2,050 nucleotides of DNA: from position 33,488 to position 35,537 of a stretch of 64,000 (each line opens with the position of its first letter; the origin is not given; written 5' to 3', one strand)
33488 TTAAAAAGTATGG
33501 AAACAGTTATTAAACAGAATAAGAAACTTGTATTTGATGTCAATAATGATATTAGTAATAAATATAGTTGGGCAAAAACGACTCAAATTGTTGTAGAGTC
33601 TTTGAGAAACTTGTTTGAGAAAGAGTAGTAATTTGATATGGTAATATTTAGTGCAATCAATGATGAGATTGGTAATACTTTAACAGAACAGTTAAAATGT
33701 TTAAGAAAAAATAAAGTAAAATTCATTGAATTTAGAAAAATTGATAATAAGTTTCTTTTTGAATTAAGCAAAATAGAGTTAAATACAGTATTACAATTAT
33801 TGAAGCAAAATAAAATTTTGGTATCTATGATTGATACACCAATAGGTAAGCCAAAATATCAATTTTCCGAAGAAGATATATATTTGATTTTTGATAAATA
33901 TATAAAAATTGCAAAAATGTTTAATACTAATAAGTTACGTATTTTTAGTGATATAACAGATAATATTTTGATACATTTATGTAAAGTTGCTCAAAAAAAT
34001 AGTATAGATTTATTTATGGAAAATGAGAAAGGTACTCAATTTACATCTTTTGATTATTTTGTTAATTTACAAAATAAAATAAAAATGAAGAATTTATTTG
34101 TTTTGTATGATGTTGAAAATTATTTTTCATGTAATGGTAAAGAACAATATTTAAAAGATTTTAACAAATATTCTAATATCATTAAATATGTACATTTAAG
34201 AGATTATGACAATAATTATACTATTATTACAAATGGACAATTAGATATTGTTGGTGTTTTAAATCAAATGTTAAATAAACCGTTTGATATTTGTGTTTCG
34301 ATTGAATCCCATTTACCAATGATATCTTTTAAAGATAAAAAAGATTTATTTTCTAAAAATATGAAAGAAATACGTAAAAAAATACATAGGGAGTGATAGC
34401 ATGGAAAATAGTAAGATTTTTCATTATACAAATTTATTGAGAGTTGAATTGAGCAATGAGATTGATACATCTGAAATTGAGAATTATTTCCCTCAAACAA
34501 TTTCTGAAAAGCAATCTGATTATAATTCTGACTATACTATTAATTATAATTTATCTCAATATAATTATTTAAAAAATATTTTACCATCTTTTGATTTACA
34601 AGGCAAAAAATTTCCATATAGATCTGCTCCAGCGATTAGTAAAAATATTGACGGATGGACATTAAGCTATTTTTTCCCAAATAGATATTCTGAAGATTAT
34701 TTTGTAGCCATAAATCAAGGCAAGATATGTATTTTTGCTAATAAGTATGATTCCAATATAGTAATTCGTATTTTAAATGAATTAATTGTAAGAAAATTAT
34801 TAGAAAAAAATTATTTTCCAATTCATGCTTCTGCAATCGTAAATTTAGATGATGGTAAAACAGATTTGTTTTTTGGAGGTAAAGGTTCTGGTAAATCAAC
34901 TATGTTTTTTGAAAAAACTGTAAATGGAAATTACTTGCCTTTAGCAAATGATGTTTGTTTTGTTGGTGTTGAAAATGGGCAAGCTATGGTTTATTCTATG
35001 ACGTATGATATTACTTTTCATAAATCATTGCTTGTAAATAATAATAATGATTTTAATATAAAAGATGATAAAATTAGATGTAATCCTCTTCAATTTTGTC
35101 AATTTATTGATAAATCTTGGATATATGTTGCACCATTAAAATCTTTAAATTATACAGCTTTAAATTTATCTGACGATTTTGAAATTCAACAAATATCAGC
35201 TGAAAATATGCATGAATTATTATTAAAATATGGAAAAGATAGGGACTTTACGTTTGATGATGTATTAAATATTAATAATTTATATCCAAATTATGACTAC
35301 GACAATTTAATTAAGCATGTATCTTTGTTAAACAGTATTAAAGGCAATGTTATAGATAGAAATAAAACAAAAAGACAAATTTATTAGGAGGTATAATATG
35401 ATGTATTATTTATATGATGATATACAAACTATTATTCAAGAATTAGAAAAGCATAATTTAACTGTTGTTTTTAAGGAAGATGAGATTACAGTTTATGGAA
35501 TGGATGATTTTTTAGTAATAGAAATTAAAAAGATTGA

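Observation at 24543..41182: Orphan 17-gene cytoplasmic glyco/acyl/phospho-tailoring operon carried as ICE cargo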

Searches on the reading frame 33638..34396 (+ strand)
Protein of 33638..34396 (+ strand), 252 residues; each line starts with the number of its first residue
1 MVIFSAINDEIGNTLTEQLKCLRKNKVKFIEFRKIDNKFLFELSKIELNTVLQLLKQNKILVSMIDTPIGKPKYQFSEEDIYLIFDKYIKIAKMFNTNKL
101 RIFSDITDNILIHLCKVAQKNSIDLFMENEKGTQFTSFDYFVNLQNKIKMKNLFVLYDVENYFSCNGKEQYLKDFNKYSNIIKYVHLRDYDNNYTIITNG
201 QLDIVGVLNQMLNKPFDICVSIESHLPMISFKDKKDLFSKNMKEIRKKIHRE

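Call 5: search_protein_families(library=pfam, proteins=[window:33638-34396:+], max_evalue=0.01)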
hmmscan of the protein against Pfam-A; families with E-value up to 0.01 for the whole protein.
window:33638-34396:+ (252 aa): 1 family
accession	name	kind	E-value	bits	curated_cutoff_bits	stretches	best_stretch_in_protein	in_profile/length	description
PF01261.30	AP_endonuc_2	-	5.9e-10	39.7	31.1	1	26-226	8-231/249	Xylose isomerase-like TIM barrel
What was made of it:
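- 33638..34396 (+): g10, xylose-isomerase-like TIM barrel. Core cassette. AP_endonuc_2 E 6e-10 (call 5).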

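Call 9: search_protein_families(library=ncbifam, proteins=[window:33638-34396:+], max_evalue=0.01)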
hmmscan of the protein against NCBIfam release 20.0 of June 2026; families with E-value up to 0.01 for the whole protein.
window:33638-34396:+ (252 aa): 0 families

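Call 44: search_solved_structures(query=A5, max_evalue=0.01)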
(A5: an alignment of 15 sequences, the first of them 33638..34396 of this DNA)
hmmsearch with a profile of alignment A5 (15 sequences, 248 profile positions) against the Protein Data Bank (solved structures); distinct sequences matched with E-value up to 0.01: 14.
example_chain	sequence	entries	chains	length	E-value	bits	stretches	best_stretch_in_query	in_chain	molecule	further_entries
8z1i_A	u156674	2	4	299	7.6e-10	41.9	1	46-225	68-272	Art22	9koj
3wqo_A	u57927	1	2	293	1.3e-09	41.1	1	111-227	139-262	Uncharacterized protein MJ1311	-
3dx5_A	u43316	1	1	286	1.3e-09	41.1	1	14-199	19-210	uncharacterized protein AsbF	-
4kw2_A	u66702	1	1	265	5e-09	39.2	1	112-225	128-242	Uncharacterized protein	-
1i60_A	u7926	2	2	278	1.6e-06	31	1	11-234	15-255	IOLI PROTEIN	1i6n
3cny_A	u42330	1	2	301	6e-06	29.1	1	104-225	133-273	Inositol catabolism protein IolE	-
3p6l_A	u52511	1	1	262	8.5e-05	25.3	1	118-226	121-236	Sugar phosphate isomerase/epimerase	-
3cqh_A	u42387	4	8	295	0.0015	21.3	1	103-219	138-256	L-ribulose-5-phosphate 3-epimerase ulaE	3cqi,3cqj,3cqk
6wn6_A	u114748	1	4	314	0.0023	20.6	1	108-226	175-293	3-keto-D-glucoside 4-epimerase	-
3tva_A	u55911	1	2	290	0.005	19.6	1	136-240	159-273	Xylose isomerase domain protein TIM barrel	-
8xiv_A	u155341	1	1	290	0.0058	19.4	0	109-226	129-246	D-tagatose 3-epimerase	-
8xix_A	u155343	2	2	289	0.0058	19.3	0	109-226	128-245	D-tagatose 3-epimerase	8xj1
3lmz_A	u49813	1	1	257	0.0084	18.8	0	153-226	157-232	Putative sugar isomerase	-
4ovx_A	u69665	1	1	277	0.0091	18.7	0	65-225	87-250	Xylose isomerase domain protein TIM barrel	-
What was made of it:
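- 33638..34396 (+): Profile matches in PDB: Art22, MJ1311, AsbF, IolI, IolE, 3-keto-glucoside epimerase (call 44).
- The TIM barrel is nearest to keto-sugar and inosose isomerases and dehydratases (call 44). The TIM profile hits a 3-keto-glucoside epimerase (call 44).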

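Call 58: search_protein_families(library=padloc, proteins=[window:33638-34396:+], max_evalue=0.001)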
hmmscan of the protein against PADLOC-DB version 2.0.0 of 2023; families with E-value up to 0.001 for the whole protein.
window:33638-34396:+ (252 aa): 0 families

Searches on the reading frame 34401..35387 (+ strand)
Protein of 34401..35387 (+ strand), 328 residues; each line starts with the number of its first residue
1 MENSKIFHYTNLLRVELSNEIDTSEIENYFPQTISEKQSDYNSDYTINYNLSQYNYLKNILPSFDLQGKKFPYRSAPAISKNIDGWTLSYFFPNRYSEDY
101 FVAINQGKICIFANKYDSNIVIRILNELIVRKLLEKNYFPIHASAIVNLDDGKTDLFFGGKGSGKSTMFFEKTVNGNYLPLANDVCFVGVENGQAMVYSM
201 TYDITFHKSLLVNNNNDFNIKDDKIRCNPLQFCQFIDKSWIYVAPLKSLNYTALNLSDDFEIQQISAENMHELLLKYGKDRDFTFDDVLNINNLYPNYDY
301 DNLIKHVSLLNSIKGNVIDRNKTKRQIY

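Call 6: search_protein_families(library=pfam, proteins=[window:34401-35387:+], max_evalue=0.01)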
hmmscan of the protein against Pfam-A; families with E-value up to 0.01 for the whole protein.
window:34401-35387:+ (328 aa): 1 family
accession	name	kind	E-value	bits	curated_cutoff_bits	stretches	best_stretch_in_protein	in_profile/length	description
PF01293.25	PEPCK_ATP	-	6.8e-05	22.2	26.5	1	102-168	161-226/465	Phosphoenolpyruvate carboxykinase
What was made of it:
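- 34401..35387 (+): g11, PEPCK/HprK-fold P-loop protein 2 (mini-PEPCK-like), 328 aa. PEPCK_ATP E 7e-5 (call 6).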

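Call 10: search_protein_families(library=ncbifam, proteins=[window:34401-35387:+], max_evalue=0.01)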
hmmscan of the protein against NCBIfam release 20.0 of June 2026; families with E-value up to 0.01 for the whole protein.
window:34401-35387:+ (328 aa): 1 family
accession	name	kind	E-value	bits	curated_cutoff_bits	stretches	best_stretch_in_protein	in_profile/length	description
NF006820.0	PRK09344.1-2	subfamily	0.0011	17.7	636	1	103-168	179-242/529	phosphoenolpyruvate carboxykinase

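Call 48: search_solved_structures(query=window:34401-35387:+, max_evalue=1, show_alignments=1)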
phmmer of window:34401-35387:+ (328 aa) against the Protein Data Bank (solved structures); distinct sequences matched with E-value up to 1: 1.
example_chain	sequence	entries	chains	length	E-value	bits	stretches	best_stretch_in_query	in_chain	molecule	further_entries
1j3b_A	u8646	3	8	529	0.036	16.5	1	101-170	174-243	ATP-dependent phosphoenolpyruvate carboxykinase | Phosphoenolpyruvate carboxykinase [ATP]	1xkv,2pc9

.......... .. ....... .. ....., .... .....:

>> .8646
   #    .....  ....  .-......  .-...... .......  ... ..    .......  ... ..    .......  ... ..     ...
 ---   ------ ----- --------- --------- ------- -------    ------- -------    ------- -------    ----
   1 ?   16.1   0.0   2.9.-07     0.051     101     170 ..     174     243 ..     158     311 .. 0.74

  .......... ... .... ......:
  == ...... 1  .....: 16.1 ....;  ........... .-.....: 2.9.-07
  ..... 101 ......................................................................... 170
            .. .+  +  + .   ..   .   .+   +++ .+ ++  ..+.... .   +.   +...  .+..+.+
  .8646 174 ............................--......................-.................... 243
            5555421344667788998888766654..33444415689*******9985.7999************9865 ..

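Call 58: search_protein_families(library=padloc, proteins=[window:34401-35387:+], max_evalue=0.001)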
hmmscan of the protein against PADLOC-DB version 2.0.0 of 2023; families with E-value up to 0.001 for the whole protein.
window:34401-35387:+ (328 aa): 0 families

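Call 69: find_homologous_proteins(query=window:34401-35387:+, max_evalue=0.001)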
Query window:34401-35387:+ (328 aa): 17 proteins with E <= 0.001 among 1040 candidates.
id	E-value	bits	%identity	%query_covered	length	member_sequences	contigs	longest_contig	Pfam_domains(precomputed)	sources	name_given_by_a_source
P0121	1.0e-215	733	100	100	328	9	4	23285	-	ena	-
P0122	5.3e-177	606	82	100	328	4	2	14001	-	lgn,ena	-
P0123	5.5e-176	603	83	100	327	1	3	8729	-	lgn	-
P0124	1.2e-173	595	81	100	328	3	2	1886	-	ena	-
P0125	1.7e-155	535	72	99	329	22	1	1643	-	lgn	-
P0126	2.5e-147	508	69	99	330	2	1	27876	-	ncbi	-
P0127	1.0e-145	503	70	99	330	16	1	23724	-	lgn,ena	-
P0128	1.4e-44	171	39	86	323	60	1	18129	-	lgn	-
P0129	3.0e-44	170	38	86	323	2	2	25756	-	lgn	-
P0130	2.7e-43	167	41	71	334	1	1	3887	PF27840.1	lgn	-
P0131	2.8e-41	160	37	77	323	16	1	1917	-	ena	-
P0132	6.3e-41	159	36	79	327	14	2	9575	-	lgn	-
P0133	1.0e-38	151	37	80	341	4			-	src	-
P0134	1.7e-38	151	36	86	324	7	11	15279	PF27840.1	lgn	-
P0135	2.6e-38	150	37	76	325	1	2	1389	-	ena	-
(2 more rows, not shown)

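Call 71: find_encoding_contigs(protein=P0129, flank=10000, max_places=2)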
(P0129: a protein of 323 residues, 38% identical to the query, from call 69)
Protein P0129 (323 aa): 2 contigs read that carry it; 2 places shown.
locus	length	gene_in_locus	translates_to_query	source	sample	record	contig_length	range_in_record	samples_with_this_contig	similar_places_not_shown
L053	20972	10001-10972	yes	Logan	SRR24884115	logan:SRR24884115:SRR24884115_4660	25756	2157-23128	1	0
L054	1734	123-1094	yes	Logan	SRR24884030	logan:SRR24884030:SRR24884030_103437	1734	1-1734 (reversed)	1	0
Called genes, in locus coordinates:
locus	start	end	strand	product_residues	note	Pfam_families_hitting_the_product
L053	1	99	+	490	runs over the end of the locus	-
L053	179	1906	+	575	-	PF00501:AMP-binding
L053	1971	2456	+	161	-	-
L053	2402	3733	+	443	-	PF00072:Response_reg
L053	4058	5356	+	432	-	PF02737:3HCDH_N (faint), PF03721:UDPG_MGDP_dh_N, PF00984:UDPG_MGDP_dh, PF03720:UDPG_MGDP_dh_C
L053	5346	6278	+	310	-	PF04055:Radical_SAM, PF13353:Fer4_12 (faint)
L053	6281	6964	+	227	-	PF02811:PHP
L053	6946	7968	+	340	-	PF00534:Glycos_transf_1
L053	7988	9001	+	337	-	PF00535:Glycos_transf_2, PF10111:Glyco_tranf_2_2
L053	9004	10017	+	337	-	-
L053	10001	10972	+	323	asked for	-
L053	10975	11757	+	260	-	-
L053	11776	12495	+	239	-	PF05116:S6PP (faint), PF08282:Hydrolase_3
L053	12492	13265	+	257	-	-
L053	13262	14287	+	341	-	PF01636:APH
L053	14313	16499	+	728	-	PF00580:UvrD-helicase, PF01443:Viral_helicase1 (faint), PF13245:AAA_19 (faint), PF13361:UvrD_C (faint), PF13538:UvrD_C_2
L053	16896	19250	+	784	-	PF12705:PDDEXK_1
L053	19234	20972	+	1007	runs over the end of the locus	PF00270:DEAD (weak), PF00580:UvrD-helicase, PF01443:Viral_helicase1 (faint), PF13245:AAA_19, PF00580:UvrD-helicase, PF13245:AAA_19 (weak), PF13361:UvrD_C, PF13538:UvrD_C_2 (faint)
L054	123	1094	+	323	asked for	-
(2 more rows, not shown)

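Call 75: find_encoding_contigs(protein=P0134, flank=10000, max_places=2)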
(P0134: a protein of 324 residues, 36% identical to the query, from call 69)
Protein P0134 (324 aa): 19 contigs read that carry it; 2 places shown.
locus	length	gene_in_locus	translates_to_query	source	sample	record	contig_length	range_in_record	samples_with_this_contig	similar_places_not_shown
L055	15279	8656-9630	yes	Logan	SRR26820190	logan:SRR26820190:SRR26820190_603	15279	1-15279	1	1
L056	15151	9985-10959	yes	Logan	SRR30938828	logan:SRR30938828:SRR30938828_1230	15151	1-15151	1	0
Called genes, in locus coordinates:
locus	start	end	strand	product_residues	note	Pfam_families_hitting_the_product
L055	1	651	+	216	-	?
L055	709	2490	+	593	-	PF02518:HATPase_c, PF00072:Response_reg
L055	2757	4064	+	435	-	PF01210:NAD_Gly3P_dh_N (faint), PF02737:3HCDH_N (faint), PF03721:UDPG_MGDP_dh_N, PF03807:F420_oxidored (faint), PF00984:UDPG_MGDP_dh, PF03720:UDPG_MGDP_dh_C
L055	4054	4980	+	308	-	PF04055:Radical_SAM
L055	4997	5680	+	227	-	PF02811:PHP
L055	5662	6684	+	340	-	PF13439:Glyco_transf_4 (weak)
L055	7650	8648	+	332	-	-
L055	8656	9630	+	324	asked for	PF27840:ScmC (faint)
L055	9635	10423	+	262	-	-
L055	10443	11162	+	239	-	PF05116:S6PP (faint), PF08282:Hydrolase_3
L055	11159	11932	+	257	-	-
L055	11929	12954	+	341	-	PF01636:APH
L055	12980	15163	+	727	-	PF01443:Viral_helicase1 (faint), PF13245:AAA_19 (faint), PF00580:UvrD-helicase, PF13538:UvrD_C_2 (weak)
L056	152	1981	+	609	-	PF00501:AMP-binding, PF13193:AMP-binding_C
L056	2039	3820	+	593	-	PF02518:HATPase_c, PF00072:Response_reg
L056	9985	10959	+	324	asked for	PF27840:ScmC (faint)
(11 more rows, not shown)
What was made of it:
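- On RiPP cassette with an HprK-related/ScmC protein: The ScmC hit is faint (call 75).
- Relatives of g11 give a faint hit to ScmC, a protein of a peptide-modification cassette (call 75). A faint ScmC (PF27840) hit in relatives of g11 (call 75).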

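Call 81: predict_structure(alignment_id=A7)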
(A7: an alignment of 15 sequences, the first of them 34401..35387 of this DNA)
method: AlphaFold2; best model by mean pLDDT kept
length: 328 residues; sequences in the alignment: 15
mean_pLDDT: 87.9   pTM: 0.87
mean pLDDT of the five models: 87.9, 87.8, 86.9, 86.2, 82.5
residues with pLDDT >= 90: 215; 70-90: 83; 50-70: 20; < 50: 10
segments of 3 or more residues with pLDDT < 50: 322-328
pLDDT, mean of each block of 10 residues (from residue 1): 81 93 94 78 90 93 84 86 91 90 95 94 93 95 96 96 90 92 94 94 80 56 81 94 97 87 96 92 82 91 97 79 36
secondary structure, 60 per line:
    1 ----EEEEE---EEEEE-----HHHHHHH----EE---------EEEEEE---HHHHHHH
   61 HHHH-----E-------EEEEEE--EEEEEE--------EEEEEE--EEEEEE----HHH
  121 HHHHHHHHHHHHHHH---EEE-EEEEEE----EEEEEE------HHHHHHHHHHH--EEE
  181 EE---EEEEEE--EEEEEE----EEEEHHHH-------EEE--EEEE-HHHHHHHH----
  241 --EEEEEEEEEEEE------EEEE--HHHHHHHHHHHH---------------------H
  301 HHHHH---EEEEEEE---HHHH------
elements in order: E5-9 E13-17 H23-29 E45-50 H54-64 E78-83 E86-91 E100-105 E108-113 H118-135 E139-141 E143-148 E153-158 H165-175 E178-182 E186-191 E194-199 E204-207 H208-211 E219-221 E224-227 H229-236 E243-254 E261-264 H267-278 H300-305 E309-315 H319-322
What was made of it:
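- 34401..35387 (+): AF2 model pLDDT 87.9 (call 81).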

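Call 84: fold_search(model_id=the predicted structure, library=pdb)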
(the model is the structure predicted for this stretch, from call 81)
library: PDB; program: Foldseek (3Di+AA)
matches with E <= 10: 609; with E <= 0.001: 82
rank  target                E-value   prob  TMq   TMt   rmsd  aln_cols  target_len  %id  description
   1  1ylh                  2.3e-09  1.00  0.51  0.35   7.1       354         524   12  Crystal Structure of Phosphoenolpyruvate Carboxykinase from Actinobaccilus succinogenes in Complex with Manganese and Py (released 2005-06-28)
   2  1yvy_A                4.1e-09  1.00  0.49  0.34   7.5       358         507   11  Crystal structure of Anaerobiospirillum succiniciproducens phosphoenolpyruvate carboxykinase (released 2005-07-26)
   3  1os1                  4.3e-09  1.00  0.48  0.33   7.3       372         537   12  Structure of Phosphoenolpyruvate Carboxykinase complexed with ATP,Mg, Ca and pyruvate. (released 2003-09-23)
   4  6com                  5.2e-09  1.00  0.47  0.32   7.5       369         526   12  2.3A crystal structure of E. coli phosphoenolpyruvate carboxykinase mutant Asp269Asn (released 2018-04-04)
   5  1ayl                  6.2e-09  1.00  0.48  0.33   7.3       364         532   12  PHOSPHOENOLPYRUVATE CARBOXYKINASE (released 1997-01-11)
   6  6at3_A                8.3e-09  1.00  0.48  0.32   7.7       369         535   12  E. coli phosphoenolpyruvate carboxykinase Y207F mutant bound to thiosulfate and oxaloacetate (released 2018-08-29)
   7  2pc9_B                9.9e-09  1.00  0.44  0.31   8.2       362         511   12  Crystal Structure Of ATP-Dependent Phosphoenolpyruvate Carboxykinase From Thermus thermophilus HB8 (released 2007-10-02)
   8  6asm                  1.1e-08  1.00  0.47  0.32   7.4       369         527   12  E. coli phosphoenolpyruvate carboxykinase G209S K212C mutant bound to thiosulfate (released 2018-08-29)
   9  6at2                  1.5e-08  1.00  0.47  0.32   8.1       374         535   11  E. coli phosphoenolpyruvate carboxykinase G209N mutant bound to thiosulfate (released 2018-08-29)
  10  6asn                  1.6e-08  1.00  0.46  0.32   7.8       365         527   12  E. coli phosphoenolpyruvate carboxykinase K212I F216V mutant bound to methanesulfonate (released 2018-08-29)
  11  6at4_B                1.9e-08  1.00  0.46  0.32   7.8       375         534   12  E. coli phosphoenolpyruvate carboxykinase bound to thiosulfate (released 2018-08-29)
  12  6asi                  1.9e-08  1.00  0.46  0.32   7.3       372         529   10  E. coli phosphoenolpyruvate carboxykinase G209S mutant bound to methanesulfonate (released 2018-08-29)
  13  1j3b_A                1.9e-08  1.00  0.42  0.29   8.1       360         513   12  Crystal structure of ATP-dependent phosphoenolpyruvate carboxykinase from Thermus thermophilus HB8 (released 2003-02-11)
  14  1aq2                  2.0e-08  1.00  0.49  0.34   6.9       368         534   11  PHOSPHOENOLPYRUVATE CARBOXYKINASE (released 1998-10-14)
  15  6v2m                  2.3e-08  1.00  0.47  0.32   8.2       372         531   11  Structure of Escherichia coli Asp269Asn mutant phosphoenolpyruvate carboxykinase (released 2019-12-11)
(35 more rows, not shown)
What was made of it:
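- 34401..35387 (+): Foldseek top hits are all ATP-dependent PEPCK, E 2e-9, about 360 aligned columns (call 84).
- On HPr kinase/phosphorylase (g03, g11): The g11 model's top 50 structural matches are all PEPCK (call 84).
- The g11 model matches ATP-PEPCK over both domains (calls 81, 84). The g11 model is closest to PEPCK, a small-molecule kinase (call 84).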
